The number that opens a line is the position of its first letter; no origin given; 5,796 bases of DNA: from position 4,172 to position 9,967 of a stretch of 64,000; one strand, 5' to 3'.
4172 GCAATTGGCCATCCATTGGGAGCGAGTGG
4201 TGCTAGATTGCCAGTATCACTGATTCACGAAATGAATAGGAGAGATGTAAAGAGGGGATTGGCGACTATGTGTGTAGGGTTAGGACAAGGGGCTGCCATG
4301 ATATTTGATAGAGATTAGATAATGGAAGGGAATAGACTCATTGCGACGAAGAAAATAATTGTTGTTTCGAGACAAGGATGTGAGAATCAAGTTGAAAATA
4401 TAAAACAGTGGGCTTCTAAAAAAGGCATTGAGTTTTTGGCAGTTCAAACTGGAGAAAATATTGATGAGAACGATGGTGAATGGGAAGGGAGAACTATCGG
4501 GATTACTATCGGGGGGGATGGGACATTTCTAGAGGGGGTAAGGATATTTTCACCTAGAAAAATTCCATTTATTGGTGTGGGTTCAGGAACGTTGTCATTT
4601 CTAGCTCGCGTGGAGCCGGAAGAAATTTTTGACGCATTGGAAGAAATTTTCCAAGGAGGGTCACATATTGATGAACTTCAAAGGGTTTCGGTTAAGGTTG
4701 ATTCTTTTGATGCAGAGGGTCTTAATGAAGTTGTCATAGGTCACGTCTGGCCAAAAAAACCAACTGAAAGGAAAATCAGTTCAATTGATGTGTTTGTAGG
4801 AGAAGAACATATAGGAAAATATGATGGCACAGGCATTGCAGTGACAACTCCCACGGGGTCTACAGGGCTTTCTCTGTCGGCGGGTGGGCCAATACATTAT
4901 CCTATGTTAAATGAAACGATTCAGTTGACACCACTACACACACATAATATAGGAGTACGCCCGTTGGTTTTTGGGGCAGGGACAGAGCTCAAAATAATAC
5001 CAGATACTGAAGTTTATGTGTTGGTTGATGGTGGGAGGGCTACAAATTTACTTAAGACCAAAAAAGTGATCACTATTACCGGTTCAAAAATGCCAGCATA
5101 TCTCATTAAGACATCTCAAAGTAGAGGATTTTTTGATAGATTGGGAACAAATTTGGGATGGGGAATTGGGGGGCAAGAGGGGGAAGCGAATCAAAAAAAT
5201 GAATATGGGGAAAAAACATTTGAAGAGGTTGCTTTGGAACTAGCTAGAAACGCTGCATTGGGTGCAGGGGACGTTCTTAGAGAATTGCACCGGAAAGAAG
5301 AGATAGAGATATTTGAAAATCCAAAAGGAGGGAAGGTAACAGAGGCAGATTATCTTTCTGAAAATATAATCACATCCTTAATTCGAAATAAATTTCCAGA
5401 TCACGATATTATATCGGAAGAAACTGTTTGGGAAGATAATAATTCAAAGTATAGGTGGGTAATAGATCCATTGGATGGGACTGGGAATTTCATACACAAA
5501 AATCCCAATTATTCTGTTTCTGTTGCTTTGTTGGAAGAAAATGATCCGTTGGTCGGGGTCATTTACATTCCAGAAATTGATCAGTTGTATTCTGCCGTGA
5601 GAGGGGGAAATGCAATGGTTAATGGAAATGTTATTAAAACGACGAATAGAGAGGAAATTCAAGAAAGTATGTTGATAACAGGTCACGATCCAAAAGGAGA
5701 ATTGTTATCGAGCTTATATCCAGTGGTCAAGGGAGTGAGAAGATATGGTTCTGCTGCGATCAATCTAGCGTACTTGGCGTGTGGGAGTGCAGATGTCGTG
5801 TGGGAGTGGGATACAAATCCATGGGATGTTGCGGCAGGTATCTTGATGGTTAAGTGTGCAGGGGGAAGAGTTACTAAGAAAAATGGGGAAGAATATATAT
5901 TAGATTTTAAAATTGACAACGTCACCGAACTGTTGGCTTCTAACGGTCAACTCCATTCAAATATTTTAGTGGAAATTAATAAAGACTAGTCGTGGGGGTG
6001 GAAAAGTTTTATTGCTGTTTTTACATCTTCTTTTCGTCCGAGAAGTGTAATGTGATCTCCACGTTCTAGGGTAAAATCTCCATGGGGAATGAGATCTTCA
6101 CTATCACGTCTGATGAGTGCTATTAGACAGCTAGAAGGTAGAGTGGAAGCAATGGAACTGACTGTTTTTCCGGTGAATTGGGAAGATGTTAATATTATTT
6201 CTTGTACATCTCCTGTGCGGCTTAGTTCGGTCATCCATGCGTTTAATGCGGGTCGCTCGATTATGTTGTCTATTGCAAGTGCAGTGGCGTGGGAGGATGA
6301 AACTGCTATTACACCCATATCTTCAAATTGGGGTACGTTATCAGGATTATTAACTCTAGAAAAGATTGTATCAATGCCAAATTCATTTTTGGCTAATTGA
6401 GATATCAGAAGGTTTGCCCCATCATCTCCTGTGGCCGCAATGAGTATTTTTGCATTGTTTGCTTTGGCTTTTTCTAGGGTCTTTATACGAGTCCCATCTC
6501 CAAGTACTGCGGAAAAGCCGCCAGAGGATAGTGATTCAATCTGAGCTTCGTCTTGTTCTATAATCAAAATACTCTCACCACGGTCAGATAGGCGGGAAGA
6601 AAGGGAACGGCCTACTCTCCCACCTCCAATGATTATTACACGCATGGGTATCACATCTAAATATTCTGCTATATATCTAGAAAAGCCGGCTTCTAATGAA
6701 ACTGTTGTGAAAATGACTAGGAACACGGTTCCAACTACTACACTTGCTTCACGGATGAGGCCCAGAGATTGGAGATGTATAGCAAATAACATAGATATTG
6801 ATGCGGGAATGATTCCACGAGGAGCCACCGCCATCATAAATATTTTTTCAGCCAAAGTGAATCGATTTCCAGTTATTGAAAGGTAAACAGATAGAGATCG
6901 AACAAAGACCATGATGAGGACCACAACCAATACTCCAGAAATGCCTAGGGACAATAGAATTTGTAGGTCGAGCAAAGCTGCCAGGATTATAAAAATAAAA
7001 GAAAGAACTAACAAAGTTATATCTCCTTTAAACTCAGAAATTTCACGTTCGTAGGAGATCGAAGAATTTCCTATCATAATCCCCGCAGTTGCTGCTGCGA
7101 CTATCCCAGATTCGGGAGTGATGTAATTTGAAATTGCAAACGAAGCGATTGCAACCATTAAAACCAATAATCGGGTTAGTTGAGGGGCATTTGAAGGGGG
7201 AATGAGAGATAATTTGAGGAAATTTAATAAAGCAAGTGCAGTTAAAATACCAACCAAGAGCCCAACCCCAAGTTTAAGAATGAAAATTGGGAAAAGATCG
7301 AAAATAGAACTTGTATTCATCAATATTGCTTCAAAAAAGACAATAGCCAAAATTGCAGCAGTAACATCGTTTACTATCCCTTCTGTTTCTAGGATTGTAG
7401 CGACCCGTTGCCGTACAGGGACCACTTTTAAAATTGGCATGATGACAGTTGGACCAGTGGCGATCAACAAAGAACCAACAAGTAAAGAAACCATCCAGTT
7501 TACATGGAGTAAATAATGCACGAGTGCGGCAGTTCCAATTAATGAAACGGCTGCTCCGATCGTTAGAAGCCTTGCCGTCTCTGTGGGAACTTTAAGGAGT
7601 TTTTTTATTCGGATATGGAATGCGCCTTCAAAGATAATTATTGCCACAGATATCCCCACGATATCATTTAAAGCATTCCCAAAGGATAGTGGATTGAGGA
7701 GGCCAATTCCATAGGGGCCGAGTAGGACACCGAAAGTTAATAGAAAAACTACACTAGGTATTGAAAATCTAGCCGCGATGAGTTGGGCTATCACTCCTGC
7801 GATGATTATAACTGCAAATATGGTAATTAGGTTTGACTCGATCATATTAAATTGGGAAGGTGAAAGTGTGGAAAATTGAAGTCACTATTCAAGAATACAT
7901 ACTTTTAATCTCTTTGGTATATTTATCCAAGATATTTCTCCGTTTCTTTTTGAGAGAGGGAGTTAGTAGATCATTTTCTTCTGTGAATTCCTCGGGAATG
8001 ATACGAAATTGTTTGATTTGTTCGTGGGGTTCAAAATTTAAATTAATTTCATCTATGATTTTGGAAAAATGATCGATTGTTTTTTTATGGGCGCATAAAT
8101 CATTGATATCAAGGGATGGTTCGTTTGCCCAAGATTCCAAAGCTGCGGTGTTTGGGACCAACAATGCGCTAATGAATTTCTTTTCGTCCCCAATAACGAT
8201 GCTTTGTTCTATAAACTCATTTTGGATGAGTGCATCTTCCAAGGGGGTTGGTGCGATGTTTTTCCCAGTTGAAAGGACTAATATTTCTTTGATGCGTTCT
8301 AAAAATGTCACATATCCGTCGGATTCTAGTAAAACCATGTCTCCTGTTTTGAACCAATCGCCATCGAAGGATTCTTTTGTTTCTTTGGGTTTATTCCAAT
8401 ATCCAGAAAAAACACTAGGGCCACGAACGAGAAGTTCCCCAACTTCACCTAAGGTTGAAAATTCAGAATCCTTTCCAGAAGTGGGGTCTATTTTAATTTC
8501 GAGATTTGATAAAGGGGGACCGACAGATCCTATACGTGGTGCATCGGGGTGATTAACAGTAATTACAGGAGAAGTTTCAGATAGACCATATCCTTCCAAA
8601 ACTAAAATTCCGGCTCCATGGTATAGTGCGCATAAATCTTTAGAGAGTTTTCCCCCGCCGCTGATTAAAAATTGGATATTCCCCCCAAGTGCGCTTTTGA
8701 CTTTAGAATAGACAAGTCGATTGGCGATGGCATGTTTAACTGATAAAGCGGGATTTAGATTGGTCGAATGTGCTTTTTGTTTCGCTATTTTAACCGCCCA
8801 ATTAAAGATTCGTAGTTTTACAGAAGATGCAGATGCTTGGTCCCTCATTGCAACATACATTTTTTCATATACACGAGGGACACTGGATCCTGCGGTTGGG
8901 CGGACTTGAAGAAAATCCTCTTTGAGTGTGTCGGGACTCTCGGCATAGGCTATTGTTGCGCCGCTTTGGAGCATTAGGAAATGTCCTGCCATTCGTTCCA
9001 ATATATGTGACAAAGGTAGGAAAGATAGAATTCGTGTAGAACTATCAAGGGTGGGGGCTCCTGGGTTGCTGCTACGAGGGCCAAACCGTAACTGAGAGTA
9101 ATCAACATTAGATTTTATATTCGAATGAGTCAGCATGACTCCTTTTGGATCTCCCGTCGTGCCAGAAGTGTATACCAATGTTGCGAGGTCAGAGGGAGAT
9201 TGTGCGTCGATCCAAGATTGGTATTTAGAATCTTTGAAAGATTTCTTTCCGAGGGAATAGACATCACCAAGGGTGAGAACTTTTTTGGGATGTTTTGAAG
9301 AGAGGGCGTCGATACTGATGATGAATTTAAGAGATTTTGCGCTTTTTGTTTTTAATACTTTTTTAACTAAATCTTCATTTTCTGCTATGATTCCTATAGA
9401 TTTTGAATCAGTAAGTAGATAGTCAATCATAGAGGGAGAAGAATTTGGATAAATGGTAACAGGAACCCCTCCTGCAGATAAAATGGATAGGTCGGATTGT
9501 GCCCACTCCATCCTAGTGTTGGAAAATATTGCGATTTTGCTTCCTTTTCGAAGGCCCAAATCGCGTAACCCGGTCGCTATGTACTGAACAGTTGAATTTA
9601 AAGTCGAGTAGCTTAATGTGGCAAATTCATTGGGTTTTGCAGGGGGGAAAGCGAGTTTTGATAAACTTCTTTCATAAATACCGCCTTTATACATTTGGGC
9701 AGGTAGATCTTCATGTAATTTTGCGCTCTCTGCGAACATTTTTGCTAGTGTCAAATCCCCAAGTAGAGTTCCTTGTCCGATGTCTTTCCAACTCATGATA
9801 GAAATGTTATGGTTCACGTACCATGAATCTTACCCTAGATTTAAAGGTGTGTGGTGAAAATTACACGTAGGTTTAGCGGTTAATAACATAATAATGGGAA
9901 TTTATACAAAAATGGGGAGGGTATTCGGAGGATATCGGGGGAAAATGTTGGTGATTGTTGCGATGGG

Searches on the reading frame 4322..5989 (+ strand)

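Call 21: search_protein_families(library=pfam, proteins=[window:4322-5989:+])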
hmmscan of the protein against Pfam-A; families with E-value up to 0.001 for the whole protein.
window:4322-5989:+ (555 aa): 3 families
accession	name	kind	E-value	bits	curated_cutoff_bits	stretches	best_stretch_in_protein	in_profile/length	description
PF00459.30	Inositol_P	-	1.4e-57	195.7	27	1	305-549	6-263/271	Inositol monophosphatase family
PF20143.4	NAD_kinase_C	-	5.3e-15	55.7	23.7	1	150-263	12-125/126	ATP-NAD kinase C-terminal domain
PF01513.26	NAD_kinase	-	4.6e-12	46.8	25.5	1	59-112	75-128/130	ATP-NAD kinase N-terminal domain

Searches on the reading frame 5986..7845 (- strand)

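Call 21: search_protein_families(library=pfam, proteins=[window:5986-7845:-])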
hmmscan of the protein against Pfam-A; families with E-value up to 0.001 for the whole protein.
window:5986-7845:- (619 aa): 5 families
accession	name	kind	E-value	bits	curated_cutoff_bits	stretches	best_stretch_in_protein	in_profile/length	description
PF00999.27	Na_H_Exchanger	-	1.2e-34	120.2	26.2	1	17-382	8-363/375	Sodium/hydrogen exchanger, transmembrane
PF02254.24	TrkA_N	-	1.5e-28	99.8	23.8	1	403-516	1-114/116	TrkA-N domain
PF02080.26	TrkA_C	-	2.4e-11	43.8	27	1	550-615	4-70/71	TrkA-C domain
PF13241.12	NAD_binding_7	-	0.00011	23.2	22.1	1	396-487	3-84/104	Putative NAD(P)-binding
PF03807.23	F420_oxidored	-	0.00068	20.6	21.6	0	403-456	2-50/94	NADP oxidoreductase coenzyme F420-dependent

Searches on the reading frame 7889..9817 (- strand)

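Call 7: search_protein_families(library=pfam, proteins=[window:7889-9817:-], max_evalue=0.001)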
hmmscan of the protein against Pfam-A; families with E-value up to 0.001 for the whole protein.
window:7889-9817:- (642 aa): 2 families
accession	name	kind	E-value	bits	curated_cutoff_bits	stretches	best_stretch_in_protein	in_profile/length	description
PF00501.34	AMP-binding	-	3.9e-73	246.9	29.9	1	64-474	18-384/384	AMP-binding enzyme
PF23562.2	AMP-binding_C_3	-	3.1e-14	53.8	20.8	1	511-642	2-121/124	AMP-binding enzyme C-terminal domain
